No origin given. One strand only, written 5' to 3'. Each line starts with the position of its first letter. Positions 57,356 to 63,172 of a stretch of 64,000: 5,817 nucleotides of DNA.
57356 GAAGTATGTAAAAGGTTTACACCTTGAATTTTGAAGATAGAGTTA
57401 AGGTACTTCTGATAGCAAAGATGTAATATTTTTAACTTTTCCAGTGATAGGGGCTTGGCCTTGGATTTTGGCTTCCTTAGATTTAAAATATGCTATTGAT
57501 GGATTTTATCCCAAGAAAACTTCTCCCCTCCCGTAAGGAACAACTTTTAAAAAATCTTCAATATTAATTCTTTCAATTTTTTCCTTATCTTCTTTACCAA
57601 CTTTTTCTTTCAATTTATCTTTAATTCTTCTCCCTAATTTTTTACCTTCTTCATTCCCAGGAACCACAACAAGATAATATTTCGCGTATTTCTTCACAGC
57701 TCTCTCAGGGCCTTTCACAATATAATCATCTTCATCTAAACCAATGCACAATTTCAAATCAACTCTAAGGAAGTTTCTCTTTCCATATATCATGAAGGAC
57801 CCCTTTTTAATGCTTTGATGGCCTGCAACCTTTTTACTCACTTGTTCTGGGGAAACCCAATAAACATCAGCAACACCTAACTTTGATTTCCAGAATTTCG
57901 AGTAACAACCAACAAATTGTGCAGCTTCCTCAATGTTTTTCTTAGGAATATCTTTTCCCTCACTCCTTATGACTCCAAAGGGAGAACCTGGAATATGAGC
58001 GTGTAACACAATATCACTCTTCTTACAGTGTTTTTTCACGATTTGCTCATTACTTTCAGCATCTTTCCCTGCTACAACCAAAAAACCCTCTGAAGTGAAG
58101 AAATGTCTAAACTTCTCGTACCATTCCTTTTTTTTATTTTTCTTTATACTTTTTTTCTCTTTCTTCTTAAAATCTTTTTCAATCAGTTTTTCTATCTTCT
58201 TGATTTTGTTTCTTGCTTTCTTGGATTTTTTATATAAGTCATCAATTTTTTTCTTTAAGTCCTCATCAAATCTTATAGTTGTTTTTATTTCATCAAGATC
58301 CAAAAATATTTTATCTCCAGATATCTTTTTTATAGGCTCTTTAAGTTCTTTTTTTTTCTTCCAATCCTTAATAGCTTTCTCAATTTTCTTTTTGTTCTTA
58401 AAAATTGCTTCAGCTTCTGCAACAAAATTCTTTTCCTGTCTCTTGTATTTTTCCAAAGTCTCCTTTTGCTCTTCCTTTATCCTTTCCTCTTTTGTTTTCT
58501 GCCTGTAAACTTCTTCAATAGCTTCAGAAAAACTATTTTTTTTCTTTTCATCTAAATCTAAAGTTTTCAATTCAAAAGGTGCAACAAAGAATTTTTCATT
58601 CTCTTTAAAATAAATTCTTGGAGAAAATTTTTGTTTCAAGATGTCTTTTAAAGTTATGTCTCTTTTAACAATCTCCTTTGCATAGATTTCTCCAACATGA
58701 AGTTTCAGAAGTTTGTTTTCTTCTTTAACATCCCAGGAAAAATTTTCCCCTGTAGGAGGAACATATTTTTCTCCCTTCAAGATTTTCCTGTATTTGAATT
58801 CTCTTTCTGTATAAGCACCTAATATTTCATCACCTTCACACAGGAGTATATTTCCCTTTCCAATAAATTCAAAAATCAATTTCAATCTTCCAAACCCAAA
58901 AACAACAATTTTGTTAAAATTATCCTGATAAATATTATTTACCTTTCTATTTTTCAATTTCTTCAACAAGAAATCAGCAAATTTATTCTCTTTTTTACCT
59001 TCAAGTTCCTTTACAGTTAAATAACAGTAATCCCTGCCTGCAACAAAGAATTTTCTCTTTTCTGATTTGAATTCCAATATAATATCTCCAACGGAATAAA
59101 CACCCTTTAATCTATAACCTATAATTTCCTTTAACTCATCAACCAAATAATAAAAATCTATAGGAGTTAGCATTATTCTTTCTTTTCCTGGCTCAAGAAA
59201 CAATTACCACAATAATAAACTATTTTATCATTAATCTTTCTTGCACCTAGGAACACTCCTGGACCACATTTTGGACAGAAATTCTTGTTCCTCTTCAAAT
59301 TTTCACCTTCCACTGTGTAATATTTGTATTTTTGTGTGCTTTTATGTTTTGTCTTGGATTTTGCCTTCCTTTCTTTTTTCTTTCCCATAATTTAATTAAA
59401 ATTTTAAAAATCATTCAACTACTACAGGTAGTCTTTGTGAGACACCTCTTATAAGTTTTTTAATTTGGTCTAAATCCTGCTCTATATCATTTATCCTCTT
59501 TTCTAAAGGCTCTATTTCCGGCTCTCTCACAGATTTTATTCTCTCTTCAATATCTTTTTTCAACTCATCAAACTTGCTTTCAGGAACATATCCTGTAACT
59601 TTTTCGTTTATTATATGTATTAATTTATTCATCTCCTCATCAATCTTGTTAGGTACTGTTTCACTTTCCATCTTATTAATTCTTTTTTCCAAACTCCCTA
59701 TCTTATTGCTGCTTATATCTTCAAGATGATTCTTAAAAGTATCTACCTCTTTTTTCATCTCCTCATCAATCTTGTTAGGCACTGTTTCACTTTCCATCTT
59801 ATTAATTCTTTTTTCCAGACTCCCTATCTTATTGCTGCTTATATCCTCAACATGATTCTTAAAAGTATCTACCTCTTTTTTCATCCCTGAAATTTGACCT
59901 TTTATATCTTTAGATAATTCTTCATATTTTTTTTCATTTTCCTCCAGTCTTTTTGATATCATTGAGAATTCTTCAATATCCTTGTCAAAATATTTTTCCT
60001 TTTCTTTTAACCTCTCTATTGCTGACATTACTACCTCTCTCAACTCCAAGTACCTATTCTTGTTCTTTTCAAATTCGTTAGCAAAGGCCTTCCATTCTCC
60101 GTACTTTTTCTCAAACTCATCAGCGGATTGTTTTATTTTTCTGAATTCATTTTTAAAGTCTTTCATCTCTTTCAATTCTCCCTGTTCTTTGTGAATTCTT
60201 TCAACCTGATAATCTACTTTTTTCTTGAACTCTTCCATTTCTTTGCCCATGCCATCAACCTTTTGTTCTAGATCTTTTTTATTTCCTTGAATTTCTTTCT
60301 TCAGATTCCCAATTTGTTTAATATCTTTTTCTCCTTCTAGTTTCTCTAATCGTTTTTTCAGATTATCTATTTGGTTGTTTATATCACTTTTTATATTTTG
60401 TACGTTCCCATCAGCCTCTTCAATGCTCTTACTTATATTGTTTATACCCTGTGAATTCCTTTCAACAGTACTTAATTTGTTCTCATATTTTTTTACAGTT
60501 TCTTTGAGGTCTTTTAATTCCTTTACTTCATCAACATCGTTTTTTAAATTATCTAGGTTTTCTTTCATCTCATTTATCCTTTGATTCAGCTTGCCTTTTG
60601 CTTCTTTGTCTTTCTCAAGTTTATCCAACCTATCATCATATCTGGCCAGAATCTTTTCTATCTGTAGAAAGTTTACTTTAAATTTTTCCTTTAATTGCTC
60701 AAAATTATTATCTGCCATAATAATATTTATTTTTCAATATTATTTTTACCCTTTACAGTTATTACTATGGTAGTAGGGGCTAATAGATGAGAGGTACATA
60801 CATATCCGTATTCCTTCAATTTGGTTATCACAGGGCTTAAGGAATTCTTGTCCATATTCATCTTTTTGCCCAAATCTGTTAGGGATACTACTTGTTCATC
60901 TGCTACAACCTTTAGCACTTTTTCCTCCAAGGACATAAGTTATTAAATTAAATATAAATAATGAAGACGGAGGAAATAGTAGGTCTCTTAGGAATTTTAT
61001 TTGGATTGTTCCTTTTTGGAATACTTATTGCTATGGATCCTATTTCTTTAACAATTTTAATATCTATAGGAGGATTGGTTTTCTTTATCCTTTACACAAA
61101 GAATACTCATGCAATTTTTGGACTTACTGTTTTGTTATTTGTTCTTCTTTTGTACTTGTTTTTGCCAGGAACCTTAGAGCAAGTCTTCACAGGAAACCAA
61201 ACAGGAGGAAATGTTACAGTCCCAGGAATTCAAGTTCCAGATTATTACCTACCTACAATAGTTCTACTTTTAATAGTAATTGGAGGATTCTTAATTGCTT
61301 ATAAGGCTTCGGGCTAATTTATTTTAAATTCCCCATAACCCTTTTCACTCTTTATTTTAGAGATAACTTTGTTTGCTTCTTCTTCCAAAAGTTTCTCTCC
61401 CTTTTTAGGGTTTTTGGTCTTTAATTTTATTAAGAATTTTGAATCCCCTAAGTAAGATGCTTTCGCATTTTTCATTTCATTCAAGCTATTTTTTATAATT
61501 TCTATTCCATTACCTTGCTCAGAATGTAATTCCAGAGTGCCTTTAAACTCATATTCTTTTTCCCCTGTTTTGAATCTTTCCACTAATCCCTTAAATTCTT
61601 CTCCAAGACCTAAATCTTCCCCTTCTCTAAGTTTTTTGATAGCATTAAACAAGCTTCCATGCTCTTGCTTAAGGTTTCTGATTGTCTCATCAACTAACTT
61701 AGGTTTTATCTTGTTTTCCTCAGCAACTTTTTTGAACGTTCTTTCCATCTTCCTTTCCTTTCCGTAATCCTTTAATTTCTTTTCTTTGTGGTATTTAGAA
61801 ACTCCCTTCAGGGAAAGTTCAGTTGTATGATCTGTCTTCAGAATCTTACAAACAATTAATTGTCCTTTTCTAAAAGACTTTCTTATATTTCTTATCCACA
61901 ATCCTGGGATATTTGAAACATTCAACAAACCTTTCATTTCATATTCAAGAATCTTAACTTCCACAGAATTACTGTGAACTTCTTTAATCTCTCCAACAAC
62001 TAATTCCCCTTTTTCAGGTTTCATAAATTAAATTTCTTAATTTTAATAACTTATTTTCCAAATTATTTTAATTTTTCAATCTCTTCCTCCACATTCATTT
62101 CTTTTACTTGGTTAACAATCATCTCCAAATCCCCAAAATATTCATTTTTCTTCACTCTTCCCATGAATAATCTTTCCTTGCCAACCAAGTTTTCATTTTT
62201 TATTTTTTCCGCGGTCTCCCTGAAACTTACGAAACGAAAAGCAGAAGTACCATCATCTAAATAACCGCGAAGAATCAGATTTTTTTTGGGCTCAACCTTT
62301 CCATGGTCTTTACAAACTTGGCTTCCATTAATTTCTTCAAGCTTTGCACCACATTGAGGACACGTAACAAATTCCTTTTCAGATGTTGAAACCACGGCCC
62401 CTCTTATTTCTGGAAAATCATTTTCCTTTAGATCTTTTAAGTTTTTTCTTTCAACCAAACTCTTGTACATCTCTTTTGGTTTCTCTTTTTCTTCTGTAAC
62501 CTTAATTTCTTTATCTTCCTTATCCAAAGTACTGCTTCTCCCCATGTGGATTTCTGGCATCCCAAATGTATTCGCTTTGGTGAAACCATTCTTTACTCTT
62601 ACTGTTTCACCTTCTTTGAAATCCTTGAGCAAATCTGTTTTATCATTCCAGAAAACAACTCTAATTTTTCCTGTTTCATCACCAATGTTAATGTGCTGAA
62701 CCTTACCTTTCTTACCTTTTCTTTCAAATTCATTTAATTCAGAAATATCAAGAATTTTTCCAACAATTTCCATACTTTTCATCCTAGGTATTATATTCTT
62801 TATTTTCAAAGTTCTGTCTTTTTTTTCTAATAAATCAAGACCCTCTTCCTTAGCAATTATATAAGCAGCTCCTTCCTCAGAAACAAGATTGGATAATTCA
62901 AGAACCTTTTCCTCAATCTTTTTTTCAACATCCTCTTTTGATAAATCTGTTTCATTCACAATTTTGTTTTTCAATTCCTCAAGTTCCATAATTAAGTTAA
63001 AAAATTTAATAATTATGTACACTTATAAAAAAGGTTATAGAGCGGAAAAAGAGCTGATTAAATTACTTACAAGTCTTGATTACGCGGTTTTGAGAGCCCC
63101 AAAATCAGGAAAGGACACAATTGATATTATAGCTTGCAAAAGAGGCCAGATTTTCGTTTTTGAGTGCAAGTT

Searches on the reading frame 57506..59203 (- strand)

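Call 48: search_protein_families(library=pfam, proteins=[window:57506-59203:-])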
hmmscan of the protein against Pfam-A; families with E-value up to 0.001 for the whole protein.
window:57506-59203:- (565 aa): 3 families
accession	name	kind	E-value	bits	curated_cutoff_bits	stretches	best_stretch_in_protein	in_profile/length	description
PF05670.18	NFACT-R_1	-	8.3e-32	110.5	29.8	1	364-474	1-112/112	NFACT protein RNA binding domain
PF05833.16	NFACT_N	-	2.8e-21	76.3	31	2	19-154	7-167/456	NFACT N-terminal and middle domains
PF18297.6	NFACT-R_2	-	2.6e-05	24.8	26.9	1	366-437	2-69/104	NFACT protein RNA binding domain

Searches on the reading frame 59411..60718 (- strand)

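Call 48: search_protein_families(library=pfam, proteins=[window:59411-60718:-])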
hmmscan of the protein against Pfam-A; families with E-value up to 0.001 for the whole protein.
window:59411-60718:- (435 aa): 7 families
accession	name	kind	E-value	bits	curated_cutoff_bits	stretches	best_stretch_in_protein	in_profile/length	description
PF07889.17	DUF1664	-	3.3e-09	37.3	34.6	0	134-205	48-116/124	Protein of unknown function (DUF1664)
PF04513.17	Baculo_PEP_C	-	2.6e-08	34.5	38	0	42-120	34-115/140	Baculovirus polyhedron envelope protein, PEP, C terminus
PF23991.1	DUF7310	-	6.5e-08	33.4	40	0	56-122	13-79/83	Coiled-coil region of unknown function (DUF7310)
PF05008.21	V-SNARE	-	0.00025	21.9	25.9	0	380-425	9-54/92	Vesicle transport v-SNARE protein N-terminus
PF09177.16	STX6_10_61_N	-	0.00028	21.8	29.4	0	109-193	6-92/99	Syntaxin 6/10/61, N-terminal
PF02601.20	Exonuc_VII_L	-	0.00033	20.7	35.9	0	21-128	161-263/315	Exonuclease VII, large subunit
PF24611.2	Spectrin_Anc-1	-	0.00067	20.4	33.2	0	18-117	14-114/115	Nuclear anchorage protein 1, spectrin-like repeat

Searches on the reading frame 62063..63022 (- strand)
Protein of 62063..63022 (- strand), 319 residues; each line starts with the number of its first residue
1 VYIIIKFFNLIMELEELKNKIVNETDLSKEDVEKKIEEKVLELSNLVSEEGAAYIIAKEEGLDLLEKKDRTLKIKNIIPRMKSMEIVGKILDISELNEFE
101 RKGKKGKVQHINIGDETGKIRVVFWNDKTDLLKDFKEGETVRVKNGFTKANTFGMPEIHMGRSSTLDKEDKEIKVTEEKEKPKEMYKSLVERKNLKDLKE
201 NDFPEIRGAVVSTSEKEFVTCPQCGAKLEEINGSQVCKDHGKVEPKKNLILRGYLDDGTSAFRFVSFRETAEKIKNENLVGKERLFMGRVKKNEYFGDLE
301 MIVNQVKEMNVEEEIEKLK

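Call 48: search_protein_families(library=pfam, proteins=[window:62063-63022:-])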
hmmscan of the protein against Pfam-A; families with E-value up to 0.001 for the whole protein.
window:62063-63022:- (319 aa): 3 families
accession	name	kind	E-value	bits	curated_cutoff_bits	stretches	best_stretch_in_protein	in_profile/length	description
PF01336.31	tRNA_anti-codon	-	2.3e-13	50.3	27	1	86-159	3-68/75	OB-fold nucleic acid binding domain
PF21473.3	Ssb-like_OB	-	1.3e-05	25.7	24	0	98-146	31-76/97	Single-stranded DNA binding protein Ssb-like, OB fold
PF13742.12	tRNA_anti_2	-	6.5e-05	23.5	27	0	75-144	11-75/95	OB-fold nucleic acid binding domain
